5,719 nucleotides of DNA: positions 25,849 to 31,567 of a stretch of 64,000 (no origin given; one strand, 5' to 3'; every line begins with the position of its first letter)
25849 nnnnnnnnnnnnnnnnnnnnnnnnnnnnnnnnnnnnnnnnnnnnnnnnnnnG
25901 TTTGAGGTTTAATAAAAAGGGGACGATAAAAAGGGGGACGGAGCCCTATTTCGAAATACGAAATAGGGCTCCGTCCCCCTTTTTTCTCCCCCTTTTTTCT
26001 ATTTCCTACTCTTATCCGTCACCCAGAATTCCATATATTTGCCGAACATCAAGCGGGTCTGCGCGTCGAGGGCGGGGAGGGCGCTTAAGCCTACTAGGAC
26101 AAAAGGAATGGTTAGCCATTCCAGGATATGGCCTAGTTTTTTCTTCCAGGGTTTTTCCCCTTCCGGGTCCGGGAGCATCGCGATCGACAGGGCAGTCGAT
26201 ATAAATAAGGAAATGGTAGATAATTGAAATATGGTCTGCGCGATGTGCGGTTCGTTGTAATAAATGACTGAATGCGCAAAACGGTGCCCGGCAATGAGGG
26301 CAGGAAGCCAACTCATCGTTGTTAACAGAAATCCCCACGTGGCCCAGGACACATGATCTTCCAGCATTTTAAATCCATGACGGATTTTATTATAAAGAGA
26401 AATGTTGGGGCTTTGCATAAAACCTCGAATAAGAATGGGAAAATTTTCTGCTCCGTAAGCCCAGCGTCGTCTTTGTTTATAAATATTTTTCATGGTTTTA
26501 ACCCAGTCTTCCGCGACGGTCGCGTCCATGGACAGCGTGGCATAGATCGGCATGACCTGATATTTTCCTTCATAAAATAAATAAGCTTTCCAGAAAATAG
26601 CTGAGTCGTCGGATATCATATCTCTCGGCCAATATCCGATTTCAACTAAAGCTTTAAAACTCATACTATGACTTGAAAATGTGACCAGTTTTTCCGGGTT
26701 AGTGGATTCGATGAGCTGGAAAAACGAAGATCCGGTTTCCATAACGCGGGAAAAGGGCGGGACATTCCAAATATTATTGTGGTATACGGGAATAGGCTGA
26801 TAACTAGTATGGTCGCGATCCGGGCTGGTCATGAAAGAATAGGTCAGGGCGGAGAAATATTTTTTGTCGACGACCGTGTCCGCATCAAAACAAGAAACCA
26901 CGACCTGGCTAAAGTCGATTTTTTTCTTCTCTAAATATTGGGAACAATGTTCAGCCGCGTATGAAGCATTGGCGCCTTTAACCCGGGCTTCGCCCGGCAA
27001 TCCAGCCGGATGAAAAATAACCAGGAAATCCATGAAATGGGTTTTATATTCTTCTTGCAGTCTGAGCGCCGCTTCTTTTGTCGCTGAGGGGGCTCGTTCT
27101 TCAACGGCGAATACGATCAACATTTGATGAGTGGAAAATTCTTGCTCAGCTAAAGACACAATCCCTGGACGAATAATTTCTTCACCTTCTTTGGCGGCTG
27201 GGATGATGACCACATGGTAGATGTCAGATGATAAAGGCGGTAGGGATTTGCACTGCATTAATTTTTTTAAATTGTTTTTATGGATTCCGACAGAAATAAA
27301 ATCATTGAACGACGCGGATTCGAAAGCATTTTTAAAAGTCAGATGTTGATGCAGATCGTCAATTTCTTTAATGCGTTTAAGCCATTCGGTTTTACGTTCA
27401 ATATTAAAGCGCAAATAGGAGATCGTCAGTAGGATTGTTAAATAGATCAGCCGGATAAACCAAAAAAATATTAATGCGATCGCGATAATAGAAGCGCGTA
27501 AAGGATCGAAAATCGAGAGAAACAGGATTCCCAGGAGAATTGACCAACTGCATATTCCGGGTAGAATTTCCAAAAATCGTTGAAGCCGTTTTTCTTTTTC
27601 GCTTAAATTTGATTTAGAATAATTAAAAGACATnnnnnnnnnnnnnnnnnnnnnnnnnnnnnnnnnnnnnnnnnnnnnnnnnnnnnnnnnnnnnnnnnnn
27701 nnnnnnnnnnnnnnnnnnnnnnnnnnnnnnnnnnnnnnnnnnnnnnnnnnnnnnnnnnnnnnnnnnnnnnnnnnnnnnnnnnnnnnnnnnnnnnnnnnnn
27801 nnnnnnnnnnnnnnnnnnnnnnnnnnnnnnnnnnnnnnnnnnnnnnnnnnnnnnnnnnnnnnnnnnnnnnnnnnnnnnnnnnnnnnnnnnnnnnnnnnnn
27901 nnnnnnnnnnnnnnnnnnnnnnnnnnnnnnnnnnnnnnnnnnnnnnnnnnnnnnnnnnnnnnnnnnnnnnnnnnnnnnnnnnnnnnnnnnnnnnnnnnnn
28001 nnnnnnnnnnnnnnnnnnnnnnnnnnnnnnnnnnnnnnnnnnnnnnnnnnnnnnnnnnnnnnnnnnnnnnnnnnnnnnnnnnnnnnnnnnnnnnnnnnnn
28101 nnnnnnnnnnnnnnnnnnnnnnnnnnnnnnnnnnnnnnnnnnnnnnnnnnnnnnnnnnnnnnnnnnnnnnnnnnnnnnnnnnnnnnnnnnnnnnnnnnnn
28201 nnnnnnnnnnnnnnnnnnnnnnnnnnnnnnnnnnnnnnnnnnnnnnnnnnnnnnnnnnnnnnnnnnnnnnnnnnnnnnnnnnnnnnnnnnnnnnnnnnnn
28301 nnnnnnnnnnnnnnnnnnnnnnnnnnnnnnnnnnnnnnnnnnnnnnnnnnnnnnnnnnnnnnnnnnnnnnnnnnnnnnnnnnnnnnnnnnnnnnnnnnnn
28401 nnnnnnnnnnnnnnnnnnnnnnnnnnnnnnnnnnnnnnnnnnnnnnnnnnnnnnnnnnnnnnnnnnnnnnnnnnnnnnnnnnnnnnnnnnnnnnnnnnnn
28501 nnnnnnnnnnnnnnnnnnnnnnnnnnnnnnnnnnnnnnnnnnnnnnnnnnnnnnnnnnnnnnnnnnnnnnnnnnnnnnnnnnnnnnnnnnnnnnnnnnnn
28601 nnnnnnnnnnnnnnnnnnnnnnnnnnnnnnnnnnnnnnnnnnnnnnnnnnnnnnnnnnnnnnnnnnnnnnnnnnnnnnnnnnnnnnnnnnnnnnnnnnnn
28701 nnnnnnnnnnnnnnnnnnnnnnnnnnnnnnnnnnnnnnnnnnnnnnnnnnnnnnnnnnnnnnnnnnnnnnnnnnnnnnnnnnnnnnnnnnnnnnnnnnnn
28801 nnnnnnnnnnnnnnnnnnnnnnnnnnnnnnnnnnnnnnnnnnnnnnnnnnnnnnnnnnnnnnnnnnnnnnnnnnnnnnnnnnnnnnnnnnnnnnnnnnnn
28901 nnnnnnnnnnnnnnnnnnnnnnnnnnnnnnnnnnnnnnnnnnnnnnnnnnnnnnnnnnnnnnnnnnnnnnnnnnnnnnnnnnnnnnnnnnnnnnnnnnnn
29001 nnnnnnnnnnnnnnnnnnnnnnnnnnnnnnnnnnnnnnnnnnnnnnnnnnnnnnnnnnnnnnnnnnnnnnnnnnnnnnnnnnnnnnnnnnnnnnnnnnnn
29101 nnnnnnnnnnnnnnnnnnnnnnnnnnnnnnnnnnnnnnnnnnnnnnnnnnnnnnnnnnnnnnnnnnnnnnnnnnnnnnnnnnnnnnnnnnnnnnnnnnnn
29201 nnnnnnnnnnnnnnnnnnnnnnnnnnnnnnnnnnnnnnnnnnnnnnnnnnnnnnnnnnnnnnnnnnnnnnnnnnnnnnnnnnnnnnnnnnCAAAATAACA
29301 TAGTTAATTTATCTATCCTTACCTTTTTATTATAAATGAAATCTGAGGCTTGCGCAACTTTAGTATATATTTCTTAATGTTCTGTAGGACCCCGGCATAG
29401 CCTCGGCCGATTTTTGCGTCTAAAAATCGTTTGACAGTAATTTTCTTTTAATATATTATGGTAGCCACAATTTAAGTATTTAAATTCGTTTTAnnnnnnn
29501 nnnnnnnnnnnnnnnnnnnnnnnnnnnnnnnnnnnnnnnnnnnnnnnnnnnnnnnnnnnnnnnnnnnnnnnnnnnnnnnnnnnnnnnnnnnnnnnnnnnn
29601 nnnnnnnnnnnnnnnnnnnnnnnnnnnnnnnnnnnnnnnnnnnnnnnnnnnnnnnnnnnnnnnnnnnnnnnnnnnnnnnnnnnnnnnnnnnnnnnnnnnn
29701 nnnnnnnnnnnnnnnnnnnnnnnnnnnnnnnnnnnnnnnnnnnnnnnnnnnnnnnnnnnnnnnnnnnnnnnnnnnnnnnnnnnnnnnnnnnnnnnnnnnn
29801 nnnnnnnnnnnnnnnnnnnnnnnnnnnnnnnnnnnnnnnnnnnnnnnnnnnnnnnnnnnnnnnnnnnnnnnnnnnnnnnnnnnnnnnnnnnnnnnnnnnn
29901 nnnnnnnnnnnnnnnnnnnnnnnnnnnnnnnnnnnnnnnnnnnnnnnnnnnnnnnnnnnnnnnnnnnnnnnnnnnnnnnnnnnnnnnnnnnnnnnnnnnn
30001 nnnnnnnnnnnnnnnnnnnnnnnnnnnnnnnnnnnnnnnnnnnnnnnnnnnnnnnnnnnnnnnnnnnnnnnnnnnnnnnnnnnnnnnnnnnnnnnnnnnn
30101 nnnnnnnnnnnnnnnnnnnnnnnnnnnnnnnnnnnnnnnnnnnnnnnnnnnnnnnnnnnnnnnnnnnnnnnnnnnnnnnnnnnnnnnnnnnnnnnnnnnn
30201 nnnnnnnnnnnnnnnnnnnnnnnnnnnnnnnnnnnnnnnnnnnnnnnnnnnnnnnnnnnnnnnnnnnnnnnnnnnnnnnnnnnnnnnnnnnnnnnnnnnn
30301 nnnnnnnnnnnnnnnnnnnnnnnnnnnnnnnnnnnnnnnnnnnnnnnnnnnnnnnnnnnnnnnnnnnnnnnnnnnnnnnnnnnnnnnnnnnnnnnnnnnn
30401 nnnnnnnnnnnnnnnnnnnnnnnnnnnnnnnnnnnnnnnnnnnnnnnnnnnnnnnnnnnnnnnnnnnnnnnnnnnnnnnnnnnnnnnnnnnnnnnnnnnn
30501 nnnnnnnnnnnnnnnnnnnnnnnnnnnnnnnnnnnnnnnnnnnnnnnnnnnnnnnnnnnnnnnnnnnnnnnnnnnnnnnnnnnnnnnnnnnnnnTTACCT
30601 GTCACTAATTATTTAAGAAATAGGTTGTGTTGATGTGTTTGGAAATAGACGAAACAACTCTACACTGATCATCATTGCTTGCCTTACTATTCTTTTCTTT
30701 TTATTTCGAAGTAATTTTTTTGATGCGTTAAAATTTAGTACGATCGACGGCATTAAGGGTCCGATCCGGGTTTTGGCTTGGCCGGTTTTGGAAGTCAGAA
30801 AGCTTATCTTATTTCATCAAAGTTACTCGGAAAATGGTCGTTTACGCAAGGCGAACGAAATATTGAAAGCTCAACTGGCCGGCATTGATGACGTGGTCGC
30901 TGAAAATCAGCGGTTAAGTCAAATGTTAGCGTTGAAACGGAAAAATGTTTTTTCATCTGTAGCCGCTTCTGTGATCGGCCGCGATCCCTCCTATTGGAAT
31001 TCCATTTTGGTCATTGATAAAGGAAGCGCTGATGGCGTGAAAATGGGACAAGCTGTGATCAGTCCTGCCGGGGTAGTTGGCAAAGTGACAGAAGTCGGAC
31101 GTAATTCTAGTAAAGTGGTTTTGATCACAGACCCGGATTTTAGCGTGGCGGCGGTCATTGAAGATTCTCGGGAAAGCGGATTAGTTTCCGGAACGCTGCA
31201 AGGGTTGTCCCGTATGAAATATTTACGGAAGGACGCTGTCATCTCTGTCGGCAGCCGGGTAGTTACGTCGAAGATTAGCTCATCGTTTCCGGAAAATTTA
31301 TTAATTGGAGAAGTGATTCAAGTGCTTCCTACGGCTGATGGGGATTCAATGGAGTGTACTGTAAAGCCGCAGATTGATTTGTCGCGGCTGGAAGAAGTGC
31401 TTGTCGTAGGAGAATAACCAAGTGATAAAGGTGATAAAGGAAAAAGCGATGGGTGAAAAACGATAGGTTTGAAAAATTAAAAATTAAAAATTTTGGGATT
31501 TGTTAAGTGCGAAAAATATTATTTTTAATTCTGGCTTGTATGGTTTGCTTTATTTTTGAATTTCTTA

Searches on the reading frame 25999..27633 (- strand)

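Call 57: search_protein_families(library=pfam, proteins=[window:25999-27633:-], max_evalue=0.00001)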
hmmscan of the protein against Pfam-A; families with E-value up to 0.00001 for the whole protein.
window:25999-27633:- (544 aa): 1 family
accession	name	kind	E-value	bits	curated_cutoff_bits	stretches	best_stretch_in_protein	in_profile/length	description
PF13632.12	Glyco_trans_2_3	-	3.2e-10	40.6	27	1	247-443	3-180/198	Glycosyl transferase family group 2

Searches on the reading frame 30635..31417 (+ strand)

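Call 57: search_protein_families(library=pfam, proteins=[window:30635-31417:+], max_evalue=0.00001)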
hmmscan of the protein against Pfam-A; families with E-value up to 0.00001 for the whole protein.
window:30635-31417:+ (260 aa): 1 family
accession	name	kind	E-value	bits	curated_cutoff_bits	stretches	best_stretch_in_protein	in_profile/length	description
PF04085.20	MreC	-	1.9e-44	151.5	28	1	113-258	1-146/147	Rod shape-determining protein MreC, barrel core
